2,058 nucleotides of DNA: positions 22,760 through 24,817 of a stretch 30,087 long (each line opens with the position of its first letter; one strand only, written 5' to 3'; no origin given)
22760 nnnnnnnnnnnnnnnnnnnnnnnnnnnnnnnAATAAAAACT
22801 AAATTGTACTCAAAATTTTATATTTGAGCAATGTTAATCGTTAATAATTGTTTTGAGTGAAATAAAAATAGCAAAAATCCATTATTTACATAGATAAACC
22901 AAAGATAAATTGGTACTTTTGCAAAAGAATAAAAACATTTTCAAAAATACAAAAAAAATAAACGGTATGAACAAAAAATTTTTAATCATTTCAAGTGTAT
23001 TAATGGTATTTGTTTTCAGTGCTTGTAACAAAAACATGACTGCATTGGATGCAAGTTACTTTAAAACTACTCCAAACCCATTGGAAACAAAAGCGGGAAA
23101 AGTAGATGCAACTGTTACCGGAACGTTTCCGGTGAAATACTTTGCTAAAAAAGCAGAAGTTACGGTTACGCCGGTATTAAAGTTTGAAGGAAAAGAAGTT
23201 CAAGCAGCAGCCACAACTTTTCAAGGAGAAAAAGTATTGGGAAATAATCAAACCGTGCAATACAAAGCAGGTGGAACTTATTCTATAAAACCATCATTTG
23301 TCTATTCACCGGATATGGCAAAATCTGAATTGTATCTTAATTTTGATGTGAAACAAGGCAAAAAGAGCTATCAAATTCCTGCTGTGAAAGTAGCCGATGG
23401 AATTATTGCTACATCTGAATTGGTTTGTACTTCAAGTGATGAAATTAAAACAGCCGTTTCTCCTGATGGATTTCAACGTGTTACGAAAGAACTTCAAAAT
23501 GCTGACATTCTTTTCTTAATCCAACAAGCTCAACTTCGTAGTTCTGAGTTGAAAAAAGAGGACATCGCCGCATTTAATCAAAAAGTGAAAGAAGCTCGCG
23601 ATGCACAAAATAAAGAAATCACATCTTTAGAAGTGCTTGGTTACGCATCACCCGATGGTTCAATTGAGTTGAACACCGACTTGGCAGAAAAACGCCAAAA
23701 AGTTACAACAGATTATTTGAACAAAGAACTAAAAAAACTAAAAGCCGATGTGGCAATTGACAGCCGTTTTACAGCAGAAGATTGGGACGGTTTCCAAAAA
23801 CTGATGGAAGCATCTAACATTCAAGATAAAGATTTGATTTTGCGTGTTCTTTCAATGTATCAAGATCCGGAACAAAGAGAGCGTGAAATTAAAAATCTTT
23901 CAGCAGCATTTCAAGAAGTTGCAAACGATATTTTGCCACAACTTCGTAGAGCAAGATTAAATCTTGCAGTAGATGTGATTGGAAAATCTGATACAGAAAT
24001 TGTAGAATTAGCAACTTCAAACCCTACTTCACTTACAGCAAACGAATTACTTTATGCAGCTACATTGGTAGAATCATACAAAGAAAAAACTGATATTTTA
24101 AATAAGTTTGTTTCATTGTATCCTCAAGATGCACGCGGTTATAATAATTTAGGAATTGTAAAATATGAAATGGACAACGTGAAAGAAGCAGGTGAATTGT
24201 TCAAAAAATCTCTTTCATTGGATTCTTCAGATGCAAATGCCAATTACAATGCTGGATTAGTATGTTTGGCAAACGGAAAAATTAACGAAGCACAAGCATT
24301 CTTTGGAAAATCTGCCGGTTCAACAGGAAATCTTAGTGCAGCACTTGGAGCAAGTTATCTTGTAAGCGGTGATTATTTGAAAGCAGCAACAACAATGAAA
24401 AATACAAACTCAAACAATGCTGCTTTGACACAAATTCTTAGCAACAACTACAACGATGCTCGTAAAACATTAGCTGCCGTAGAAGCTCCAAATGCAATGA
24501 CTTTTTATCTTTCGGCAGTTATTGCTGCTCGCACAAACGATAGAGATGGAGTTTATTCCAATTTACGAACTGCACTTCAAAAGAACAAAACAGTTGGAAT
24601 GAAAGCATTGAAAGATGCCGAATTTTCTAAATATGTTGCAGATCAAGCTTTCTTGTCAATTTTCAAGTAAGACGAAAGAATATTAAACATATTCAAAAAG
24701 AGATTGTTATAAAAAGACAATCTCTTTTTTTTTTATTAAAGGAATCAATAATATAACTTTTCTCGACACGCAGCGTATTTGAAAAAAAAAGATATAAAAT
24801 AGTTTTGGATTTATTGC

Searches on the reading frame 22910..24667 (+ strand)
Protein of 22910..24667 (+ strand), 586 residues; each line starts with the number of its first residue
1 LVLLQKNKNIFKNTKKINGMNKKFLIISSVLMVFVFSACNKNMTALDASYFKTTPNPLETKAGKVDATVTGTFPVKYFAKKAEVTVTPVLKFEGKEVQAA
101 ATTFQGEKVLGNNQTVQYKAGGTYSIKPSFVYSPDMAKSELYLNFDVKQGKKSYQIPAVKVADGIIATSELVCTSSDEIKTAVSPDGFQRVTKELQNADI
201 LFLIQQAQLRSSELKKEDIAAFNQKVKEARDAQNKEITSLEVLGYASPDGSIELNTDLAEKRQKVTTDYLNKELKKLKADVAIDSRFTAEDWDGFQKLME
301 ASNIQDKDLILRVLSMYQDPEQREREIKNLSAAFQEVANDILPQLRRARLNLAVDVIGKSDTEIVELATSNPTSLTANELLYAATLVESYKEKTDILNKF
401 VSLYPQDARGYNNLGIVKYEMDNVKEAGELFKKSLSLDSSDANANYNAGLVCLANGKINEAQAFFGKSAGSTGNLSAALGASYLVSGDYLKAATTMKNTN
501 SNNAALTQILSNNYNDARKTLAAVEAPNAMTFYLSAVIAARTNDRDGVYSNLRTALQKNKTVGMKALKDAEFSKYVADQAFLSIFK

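Call 22: search_protein_families(library=pfam, proteins=[window:22910-24667:+], max_evalue=0.001)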
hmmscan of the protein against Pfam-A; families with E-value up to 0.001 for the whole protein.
window:22910-24667:+ (586 aa): 7 families
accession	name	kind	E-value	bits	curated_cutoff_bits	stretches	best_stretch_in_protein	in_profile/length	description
PF07719.23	TPR_2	-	4.6e-08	33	27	0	408-439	1-32/34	Tetratricopeptide repeat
PF13181.12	TPR_8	-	4.4e-06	26.9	25.7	0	408-440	1-33/34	Tetratricopeptide repeat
PF13431.12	TPR_17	-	5.5e-06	26.7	24.4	0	430-463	1-34/34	Tetratricopeptide repeat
PF00515.34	TPR_1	-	6.3e-06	26.2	27.8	0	408-440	1-33/34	Tetratricopeptide repeat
PF13424.12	TPR_12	-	8.7e-06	26.3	30.1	1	408-467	3-70/77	Tetratricopeptide repeat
PF14559.12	TPR_19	-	9.8e-06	26.3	25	0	421-465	4-48/68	Tetratricopeptide repeat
PF13414.12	TPR_11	-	2e-05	24.6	26.8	0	419-456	5-42/42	TPR repeat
